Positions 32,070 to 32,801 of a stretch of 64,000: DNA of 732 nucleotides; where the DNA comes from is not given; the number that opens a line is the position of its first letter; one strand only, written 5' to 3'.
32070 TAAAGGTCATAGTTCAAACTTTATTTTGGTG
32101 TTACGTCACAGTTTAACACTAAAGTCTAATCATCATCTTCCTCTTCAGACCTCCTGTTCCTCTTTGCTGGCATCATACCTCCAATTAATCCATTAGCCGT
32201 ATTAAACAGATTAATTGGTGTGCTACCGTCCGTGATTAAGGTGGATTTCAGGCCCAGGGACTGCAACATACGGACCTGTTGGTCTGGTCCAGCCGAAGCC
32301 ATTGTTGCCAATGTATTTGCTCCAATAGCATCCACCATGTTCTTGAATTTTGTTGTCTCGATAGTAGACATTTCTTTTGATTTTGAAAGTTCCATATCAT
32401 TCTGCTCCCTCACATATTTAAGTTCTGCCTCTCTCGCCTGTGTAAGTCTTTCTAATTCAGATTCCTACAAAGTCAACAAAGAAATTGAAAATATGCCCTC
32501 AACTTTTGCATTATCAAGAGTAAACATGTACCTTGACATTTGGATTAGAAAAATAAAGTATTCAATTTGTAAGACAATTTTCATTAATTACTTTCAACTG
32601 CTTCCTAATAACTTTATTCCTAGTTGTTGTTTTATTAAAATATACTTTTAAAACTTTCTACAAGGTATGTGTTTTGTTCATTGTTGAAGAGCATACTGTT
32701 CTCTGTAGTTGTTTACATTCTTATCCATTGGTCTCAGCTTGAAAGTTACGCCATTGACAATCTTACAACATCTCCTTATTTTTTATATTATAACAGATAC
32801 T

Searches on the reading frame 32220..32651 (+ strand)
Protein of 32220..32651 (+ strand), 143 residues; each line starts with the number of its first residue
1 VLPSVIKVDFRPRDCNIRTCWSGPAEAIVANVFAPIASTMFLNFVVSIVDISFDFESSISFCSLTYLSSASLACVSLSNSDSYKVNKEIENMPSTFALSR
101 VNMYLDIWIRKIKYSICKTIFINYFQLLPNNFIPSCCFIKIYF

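Call 45: search_protein_families(library=pfam, proteins=[window:32220-32651:+], max_evalue=0.01)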
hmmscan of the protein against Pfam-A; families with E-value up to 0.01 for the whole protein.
window:32220-32651:+ (143 aa): 1 family
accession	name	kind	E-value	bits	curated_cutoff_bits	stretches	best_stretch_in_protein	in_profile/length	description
PF24942.1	Fn3_Dep-1_1st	-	0.0032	17.9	26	1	30-70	14-54/96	Dep-1 first Fn3-like domain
